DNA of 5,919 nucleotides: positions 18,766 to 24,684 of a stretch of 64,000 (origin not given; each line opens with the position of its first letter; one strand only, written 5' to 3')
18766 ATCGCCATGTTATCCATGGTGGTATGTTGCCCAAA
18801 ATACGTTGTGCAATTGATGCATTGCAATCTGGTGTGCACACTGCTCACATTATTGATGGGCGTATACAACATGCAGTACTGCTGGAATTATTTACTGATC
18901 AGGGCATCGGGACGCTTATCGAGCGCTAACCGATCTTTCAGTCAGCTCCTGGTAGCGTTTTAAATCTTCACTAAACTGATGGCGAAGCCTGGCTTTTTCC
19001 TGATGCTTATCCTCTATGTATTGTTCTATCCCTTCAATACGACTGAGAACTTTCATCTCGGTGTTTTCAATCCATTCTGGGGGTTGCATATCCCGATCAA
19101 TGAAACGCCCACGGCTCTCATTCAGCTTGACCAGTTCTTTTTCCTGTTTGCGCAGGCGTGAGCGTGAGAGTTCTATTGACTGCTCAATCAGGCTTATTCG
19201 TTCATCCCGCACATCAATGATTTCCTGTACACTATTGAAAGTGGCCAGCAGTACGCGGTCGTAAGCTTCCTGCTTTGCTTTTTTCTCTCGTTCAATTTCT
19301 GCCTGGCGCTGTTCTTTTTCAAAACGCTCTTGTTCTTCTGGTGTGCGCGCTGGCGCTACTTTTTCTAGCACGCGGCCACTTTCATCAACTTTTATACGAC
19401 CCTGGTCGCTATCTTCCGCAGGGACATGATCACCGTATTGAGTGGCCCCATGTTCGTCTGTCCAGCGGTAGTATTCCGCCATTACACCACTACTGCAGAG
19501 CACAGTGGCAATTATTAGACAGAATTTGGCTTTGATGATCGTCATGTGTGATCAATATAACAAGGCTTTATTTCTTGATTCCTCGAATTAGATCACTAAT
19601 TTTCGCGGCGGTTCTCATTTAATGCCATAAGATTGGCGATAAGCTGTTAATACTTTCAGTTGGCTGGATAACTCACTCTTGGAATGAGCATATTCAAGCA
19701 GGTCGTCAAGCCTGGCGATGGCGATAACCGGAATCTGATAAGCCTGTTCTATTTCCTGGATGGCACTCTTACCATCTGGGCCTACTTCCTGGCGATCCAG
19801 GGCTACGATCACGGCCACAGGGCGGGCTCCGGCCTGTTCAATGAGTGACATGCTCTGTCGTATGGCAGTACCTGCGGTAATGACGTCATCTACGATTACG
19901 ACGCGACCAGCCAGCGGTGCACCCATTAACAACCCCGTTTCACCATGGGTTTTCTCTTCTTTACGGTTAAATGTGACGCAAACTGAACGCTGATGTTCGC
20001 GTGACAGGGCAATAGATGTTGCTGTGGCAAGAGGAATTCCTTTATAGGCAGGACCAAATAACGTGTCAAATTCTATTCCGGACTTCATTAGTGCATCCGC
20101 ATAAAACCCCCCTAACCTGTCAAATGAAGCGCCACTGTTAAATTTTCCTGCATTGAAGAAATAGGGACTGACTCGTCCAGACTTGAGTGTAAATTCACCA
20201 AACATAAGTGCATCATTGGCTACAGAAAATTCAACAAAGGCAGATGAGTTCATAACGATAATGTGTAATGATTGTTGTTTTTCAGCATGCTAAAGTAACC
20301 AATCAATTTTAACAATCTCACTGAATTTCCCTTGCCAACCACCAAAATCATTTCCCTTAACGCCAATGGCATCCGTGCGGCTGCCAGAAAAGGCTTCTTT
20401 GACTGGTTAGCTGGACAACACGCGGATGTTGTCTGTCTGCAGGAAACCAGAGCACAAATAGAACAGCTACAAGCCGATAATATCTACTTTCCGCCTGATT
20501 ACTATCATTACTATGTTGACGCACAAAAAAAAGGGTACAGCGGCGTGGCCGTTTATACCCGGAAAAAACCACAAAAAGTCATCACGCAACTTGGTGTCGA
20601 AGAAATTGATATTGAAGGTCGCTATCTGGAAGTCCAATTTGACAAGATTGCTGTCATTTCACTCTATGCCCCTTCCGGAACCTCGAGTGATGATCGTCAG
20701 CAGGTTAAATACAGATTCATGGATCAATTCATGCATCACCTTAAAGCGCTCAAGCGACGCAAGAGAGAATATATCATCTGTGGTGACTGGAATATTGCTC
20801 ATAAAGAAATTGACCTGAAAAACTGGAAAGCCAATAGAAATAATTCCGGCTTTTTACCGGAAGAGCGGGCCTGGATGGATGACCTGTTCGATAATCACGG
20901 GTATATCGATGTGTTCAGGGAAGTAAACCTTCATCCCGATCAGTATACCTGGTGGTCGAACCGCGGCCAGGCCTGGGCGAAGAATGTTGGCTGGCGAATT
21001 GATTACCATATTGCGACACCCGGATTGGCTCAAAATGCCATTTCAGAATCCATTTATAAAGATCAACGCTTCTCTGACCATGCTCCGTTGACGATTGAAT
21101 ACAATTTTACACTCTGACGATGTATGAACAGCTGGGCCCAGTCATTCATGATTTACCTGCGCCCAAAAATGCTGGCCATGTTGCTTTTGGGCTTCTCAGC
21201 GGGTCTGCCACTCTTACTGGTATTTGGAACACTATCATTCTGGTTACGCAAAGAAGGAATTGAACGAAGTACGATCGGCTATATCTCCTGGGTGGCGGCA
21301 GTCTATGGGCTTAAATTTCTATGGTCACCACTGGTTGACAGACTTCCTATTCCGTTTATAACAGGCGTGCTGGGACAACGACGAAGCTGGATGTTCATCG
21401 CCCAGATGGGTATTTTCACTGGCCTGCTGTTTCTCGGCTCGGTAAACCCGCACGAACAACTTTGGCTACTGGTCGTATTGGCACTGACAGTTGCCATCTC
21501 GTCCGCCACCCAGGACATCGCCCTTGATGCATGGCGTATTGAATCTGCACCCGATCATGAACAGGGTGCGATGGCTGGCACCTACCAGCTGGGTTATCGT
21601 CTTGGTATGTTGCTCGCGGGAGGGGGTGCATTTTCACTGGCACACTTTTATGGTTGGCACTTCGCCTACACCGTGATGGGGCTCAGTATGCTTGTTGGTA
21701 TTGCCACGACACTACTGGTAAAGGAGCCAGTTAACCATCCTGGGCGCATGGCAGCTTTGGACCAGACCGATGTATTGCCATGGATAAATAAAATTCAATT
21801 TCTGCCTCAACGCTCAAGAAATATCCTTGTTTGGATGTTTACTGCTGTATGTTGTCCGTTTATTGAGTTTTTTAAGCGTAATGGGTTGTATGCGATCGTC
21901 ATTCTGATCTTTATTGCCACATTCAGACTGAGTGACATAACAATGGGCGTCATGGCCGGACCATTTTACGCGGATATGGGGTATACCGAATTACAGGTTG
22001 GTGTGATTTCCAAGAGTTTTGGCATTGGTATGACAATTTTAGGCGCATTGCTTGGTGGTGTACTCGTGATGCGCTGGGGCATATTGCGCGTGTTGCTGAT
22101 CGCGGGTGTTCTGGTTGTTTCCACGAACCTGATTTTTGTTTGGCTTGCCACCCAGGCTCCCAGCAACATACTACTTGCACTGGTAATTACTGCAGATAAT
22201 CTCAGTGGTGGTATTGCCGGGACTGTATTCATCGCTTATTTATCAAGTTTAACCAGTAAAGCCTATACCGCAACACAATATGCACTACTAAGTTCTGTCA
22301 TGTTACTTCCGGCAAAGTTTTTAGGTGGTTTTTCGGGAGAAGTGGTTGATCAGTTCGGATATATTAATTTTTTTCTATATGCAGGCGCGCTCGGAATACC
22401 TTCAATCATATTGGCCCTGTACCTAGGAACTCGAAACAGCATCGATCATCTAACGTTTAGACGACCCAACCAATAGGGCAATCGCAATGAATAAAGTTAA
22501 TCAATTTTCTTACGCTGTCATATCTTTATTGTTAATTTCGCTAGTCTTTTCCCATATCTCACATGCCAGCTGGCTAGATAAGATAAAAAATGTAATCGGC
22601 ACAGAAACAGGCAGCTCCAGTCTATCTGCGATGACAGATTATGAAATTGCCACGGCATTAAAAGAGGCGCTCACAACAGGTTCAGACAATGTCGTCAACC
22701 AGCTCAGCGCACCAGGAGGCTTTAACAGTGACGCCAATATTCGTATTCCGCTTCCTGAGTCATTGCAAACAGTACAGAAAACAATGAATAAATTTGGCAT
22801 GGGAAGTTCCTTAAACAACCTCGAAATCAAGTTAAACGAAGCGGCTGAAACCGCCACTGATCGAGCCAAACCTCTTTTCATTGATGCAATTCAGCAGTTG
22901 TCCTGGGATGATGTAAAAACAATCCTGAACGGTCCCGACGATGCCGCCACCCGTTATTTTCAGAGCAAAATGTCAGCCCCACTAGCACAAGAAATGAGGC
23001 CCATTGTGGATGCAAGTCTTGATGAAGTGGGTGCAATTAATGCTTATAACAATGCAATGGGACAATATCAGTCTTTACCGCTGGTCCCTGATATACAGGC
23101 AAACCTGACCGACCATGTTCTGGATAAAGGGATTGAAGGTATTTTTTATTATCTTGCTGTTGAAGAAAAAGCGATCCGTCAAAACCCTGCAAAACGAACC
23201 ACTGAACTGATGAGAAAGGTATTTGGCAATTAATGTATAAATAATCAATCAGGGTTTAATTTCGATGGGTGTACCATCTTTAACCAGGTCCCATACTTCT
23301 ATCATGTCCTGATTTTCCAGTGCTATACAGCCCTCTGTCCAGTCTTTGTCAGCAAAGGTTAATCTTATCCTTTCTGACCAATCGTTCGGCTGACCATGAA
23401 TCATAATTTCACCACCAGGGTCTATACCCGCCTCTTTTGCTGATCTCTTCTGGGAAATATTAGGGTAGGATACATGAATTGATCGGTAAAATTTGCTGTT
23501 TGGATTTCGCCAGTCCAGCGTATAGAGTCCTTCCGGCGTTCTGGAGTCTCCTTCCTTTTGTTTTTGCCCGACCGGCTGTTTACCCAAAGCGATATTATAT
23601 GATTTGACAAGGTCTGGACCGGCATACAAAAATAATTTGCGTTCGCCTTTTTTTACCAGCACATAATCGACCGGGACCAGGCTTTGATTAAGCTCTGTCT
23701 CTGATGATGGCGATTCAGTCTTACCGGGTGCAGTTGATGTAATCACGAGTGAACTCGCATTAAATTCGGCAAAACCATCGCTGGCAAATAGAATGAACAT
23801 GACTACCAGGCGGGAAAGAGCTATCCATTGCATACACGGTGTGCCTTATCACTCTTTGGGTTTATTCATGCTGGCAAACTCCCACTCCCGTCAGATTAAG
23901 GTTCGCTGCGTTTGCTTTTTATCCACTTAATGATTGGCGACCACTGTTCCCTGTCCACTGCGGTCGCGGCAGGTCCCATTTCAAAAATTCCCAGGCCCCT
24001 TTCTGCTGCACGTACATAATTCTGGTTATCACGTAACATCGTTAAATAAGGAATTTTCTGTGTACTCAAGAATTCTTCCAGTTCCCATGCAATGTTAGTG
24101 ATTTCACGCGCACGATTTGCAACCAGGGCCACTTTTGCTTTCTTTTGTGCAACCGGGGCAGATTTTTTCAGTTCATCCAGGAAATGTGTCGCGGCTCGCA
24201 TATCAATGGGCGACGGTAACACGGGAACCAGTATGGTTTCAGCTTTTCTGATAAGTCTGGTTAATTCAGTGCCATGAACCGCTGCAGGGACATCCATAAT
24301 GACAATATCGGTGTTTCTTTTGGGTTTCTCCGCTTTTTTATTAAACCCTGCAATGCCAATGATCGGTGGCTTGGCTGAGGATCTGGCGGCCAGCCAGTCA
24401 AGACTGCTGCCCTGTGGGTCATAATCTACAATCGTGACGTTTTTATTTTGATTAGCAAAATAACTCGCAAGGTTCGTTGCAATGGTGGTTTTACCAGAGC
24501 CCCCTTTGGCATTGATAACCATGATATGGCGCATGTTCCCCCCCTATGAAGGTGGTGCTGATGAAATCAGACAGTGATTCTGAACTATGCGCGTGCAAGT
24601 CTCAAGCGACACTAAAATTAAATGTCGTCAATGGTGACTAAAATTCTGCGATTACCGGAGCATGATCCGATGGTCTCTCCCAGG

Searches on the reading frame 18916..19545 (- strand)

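Call 76: search_protein_families(library=pfam, proteins=[window:18916-19545:-], max_evalue=0.00001)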
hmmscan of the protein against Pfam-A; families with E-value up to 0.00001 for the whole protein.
window:18916-19545:- (209 aa): 1 family
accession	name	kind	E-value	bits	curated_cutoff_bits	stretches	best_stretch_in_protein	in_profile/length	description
PF13511.11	DUF4124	-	7.8e-08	32.9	22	1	13-64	2-53/56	Domain of unknown function (DUF4124)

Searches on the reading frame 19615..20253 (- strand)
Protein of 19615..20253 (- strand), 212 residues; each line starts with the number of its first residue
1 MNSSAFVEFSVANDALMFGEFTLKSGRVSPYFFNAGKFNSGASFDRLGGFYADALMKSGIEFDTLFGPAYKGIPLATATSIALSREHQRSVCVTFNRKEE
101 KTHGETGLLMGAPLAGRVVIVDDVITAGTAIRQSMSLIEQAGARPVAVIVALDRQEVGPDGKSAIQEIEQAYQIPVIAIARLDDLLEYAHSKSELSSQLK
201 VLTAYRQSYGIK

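Call 76: search_protein_families(library=pfam, proteins=[window:19615-20253:-], max_evalue=0.00001)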
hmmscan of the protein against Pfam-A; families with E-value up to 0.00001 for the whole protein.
window:19615-20253:- (212 aa): 1 family
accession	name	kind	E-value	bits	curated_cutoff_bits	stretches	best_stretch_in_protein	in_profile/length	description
PF00156.33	Pribosyltran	-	7.4e-11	42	26.3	1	44-156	12-128/158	Phosphoribosyl transferase domain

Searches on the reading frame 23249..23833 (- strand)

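Call 76: search_protein_families(library=pfam, proteins=[window:23249-23833:-], max_evalue=0.00001)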
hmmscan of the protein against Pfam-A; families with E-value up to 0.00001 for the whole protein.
window:23249-23833:- (194 aa): 1 family
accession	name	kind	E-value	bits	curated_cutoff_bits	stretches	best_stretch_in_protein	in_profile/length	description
PF03734.19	YkuD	-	9.2e-23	81.9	23.4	1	56-192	2-146/146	L,D-transpeptidase catalytic domain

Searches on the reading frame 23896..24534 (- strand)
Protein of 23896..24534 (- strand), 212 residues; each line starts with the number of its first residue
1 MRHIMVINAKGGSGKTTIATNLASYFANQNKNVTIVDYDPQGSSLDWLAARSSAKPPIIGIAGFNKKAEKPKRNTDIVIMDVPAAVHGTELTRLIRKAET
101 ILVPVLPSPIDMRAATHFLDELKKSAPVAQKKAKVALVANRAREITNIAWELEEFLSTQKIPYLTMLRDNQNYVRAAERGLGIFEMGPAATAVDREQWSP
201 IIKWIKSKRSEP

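Call 76: search_protein_families(library=pfam, proteins=[window:23896-24534:-], max_evalue=0.00001)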
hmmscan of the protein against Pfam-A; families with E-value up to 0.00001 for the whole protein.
window:23896-24534:- (212 aa): 6 families
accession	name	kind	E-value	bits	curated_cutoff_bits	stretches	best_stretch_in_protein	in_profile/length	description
PF01656.29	CbiA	-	1.8e-16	60.7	25.4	1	4-181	1-123/125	CobQ/CobB/MinD/ParA nucleotide binding domain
PF13614.12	AAA_31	-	4.5e-16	59.7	27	1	1-43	1-43/177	AAA domain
PF10609.15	ParA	-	1.4e-09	38.1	27.1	1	3-53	5-55/246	NUBPL iron-transfer P-loop NTPase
PF09140.17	MipZ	-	7.8e-07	29.1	20.7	0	3-45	2-44/262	ATPase MipZ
PF16575.11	CLP1_P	-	5.9e-06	26.7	26.6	0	12-43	4-35/188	mRNA cleavage and polyadenylation factor CLP1 P-loop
PF02374.21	ArsA_ATPase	-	8e-06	25.7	24.3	0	4-50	3-49/305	Anion-transporting ATPase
